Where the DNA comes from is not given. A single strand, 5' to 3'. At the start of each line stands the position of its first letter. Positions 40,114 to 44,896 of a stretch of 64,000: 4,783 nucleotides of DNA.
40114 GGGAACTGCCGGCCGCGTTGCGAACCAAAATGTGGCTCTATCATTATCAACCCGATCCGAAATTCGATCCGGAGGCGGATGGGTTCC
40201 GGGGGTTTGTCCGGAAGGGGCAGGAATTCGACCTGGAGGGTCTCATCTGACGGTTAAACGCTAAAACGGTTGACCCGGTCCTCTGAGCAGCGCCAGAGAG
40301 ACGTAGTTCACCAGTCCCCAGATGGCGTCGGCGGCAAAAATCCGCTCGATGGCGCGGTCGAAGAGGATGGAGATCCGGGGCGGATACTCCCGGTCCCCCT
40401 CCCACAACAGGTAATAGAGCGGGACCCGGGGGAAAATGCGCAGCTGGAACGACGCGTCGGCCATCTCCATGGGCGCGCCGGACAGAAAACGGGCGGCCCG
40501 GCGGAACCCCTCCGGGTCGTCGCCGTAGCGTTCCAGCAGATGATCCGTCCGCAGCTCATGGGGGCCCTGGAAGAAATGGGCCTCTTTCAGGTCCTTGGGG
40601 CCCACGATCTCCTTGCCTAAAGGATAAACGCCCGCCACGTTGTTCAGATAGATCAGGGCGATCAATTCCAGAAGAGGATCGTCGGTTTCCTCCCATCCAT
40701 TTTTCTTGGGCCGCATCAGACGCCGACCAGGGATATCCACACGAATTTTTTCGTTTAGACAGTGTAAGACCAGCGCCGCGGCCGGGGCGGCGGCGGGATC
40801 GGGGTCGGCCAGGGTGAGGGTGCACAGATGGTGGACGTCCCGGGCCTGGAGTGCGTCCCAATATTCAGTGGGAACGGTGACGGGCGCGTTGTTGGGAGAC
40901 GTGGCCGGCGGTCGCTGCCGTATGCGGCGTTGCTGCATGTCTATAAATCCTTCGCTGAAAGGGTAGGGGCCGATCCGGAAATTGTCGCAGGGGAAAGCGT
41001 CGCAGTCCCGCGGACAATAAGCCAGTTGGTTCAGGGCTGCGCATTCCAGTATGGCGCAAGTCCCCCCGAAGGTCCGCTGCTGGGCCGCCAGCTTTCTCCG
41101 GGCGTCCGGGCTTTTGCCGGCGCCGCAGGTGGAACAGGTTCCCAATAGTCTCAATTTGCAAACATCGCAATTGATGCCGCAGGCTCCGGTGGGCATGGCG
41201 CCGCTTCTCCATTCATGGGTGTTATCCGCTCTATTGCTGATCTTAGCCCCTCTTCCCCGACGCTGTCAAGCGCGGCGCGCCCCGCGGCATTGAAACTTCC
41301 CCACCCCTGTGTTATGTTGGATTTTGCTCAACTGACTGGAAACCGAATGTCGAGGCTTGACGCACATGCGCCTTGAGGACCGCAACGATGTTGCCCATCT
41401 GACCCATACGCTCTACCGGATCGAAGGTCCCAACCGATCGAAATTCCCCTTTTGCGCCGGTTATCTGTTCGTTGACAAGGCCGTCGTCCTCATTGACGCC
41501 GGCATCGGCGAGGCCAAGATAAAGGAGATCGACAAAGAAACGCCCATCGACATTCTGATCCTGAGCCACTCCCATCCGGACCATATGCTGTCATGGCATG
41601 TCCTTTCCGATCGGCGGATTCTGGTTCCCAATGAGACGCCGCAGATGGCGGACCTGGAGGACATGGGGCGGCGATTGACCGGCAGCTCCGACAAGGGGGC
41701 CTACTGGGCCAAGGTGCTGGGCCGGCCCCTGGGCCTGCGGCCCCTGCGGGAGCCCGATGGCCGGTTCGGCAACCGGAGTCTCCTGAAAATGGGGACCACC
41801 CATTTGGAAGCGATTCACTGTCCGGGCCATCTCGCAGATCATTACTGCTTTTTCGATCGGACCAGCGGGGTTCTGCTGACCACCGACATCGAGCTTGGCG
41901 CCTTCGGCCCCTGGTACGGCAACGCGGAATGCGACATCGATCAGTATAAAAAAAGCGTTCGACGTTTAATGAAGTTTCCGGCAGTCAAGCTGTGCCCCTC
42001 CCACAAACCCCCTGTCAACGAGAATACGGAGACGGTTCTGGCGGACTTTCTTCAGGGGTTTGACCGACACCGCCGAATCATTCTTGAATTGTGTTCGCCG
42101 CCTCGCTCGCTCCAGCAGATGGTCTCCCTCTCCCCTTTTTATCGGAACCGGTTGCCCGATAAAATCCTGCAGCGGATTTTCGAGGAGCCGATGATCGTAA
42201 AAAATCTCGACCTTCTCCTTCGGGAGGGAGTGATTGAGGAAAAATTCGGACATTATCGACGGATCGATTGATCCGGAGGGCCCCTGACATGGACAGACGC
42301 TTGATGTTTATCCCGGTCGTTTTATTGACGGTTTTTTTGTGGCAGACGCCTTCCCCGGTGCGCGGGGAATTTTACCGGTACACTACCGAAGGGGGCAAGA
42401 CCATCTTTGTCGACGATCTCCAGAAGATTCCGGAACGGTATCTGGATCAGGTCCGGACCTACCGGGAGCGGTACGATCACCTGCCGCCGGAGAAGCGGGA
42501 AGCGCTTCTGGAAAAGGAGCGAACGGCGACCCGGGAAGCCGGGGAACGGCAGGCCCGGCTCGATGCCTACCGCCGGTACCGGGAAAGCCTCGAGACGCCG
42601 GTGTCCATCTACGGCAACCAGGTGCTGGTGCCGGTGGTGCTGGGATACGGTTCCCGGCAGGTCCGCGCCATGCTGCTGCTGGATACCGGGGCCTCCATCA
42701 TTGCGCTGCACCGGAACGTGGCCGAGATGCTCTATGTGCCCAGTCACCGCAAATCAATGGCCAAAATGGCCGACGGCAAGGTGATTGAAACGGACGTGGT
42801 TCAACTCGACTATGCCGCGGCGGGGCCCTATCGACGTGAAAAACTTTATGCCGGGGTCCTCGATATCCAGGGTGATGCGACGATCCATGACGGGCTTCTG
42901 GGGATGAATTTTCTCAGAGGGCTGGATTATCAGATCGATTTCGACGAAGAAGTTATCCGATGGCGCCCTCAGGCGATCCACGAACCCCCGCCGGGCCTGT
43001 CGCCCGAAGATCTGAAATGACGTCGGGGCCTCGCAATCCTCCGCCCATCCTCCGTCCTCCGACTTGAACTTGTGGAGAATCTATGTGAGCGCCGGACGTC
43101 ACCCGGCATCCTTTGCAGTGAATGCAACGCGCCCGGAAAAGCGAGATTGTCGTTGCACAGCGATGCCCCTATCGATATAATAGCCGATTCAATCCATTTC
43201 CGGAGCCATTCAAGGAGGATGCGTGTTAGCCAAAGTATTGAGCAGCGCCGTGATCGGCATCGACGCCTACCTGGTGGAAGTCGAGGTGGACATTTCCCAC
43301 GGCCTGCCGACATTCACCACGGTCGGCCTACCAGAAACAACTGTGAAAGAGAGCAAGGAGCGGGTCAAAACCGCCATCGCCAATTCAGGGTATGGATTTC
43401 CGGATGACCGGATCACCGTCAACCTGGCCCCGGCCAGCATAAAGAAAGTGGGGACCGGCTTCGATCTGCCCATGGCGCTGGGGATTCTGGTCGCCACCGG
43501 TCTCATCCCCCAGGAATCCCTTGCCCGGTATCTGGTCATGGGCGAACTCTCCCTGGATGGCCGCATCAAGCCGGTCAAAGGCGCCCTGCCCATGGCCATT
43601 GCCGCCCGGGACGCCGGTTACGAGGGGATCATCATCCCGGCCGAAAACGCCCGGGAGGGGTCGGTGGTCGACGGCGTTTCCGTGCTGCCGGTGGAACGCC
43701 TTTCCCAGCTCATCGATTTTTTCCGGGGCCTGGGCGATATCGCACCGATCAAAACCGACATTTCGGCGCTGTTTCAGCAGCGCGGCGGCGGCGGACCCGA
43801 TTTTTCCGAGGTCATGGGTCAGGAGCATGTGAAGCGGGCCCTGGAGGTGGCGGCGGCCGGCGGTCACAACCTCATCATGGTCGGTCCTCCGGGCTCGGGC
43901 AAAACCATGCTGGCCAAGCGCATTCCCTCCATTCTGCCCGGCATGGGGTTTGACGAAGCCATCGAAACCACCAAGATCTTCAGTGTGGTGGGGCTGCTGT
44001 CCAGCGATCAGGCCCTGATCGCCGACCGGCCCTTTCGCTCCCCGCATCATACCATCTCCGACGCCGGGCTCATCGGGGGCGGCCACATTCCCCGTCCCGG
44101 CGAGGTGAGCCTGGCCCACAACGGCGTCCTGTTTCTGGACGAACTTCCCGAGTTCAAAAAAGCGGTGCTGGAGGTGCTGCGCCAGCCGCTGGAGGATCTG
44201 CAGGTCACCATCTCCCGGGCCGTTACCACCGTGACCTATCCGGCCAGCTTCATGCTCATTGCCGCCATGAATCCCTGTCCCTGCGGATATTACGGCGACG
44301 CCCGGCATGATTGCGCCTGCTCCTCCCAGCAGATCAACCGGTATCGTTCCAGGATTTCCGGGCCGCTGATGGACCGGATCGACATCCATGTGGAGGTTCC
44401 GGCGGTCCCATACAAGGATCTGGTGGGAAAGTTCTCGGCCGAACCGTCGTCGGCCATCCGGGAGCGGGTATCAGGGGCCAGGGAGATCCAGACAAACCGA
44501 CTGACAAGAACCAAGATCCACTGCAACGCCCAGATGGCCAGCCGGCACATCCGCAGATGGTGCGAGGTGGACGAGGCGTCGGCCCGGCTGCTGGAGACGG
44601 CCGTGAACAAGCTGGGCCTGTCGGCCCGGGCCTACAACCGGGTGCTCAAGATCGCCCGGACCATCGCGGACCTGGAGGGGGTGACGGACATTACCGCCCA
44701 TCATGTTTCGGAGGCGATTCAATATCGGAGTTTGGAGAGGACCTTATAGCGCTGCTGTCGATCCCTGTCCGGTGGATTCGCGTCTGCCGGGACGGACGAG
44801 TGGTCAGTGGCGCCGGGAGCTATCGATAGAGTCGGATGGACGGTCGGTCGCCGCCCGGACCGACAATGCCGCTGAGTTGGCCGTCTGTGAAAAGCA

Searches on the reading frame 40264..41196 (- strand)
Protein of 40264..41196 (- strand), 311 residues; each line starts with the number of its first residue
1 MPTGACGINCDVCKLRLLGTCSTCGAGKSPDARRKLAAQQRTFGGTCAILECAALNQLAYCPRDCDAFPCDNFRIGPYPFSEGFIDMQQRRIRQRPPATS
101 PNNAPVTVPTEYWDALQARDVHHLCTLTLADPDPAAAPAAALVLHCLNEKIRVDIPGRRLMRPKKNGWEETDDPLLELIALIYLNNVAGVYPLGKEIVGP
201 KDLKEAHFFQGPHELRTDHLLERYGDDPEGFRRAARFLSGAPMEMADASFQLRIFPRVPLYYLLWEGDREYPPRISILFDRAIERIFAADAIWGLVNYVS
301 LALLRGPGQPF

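Call 7: search_protein_families(library=pfam, proteins=[window:40264-41196:-], max_evalue=0.001)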
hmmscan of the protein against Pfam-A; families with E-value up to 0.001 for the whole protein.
window:40264-41196:- (311 aa): 1 family
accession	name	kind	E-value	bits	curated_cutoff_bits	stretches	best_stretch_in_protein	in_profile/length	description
PF12654.12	DUF3786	-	1.5e-30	106.5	27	1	142-299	19-173/176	Domain of unknown function (DUF3786)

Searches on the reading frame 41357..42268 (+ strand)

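Call 7: search_protein_families(library=pfam, proteins=[window:41357-42268:+], max_evalue=0.001)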
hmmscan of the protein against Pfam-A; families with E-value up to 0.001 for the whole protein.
window:41357-42268:+ (304 aa): 1 family
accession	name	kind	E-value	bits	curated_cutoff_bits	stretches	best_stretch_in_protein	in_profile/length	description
PF00753.33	Lactamase_B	-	3.2e-17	63.5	22.7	1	36-216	9-196/196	Metallo-beta-lactamase superfamily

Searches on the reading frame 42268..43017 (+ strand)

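Call 7: search_protein_families(library=pfam, proteins=[window:42268-43017:+], max_evalue=0.001)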
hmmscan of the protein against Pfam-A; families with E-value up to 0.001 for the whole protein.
window:42268-43017:+ (250 aa): 2 families
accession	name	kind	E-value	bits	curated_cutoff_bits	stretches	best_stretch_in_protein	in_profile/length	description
PF13650.11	Asp_protease_2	-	1.2e-12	48.8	24.3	1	132-215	8-90/90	Aspartyl protease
PF13975.11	gag-asp_proteas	-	1.3e-09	39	28.2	1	134-217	10-91/92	gag-polyprotein putative aspartyl protease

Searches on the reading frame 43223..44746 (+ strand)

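Call 7: search_protein_families(library=pfam, proteins=[window:43223-44746:+], max_evalue=0.001)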
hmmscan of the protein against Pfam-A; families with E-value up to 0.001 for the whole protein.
window:43223-44746:+ (508 aa): 10 families
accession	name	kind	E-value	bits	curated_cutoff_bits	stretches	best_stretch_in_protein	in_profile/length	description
PF01078.27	Mg_chelatase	-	1.4e-98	328.8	20.3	1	193-399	1-206/207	Magnesium chelatase, subunit ChlI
PF13541.12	ChlI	-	1e-47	161.5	27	1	20-142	1-121/121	Subunit ChlI of Mg-chelatase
PF13335.12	Mg_chelatase_C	-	8.7e-33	113.2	26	1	407-502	2-94/94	Magnesium chelatase, subunit ChlI C-terminal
PF07728.20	AAA_5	-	7.2e-10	39.4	22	1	216-353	1-125/139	AAA domain (dynein-related subfamily)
PF00493.29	MCM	-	2e-08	34.1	23.3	1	292-359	114-180/224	MCM P-loop domain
PF05496.18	RuvB_N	-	3.3e-06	27.4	27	0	194-234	6-53/159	Holliday junction DNA helicase RuvB P-loop domain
PF00158.32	Sigma54_activat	-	4.4e-05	23.7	20.2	1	202-350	10-142/168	Sigma-54 interaction domain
PF20030.5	bpMoxR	-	4.9e-05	22.9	27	0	197-244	14-61/205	MoxR domain in the MoxR-vWA-beta-propeller ternary systems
PF05362.19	Lon_C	-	8.6e-05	22.6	21.1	1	66-145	98-175/205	Lon protease (S16) C-terminal proteolytic domain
PF00004.35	AAA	-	0.00054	20.9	21.2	0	218-235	2-19/131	ATPase family associated with various cellular activities (AAA)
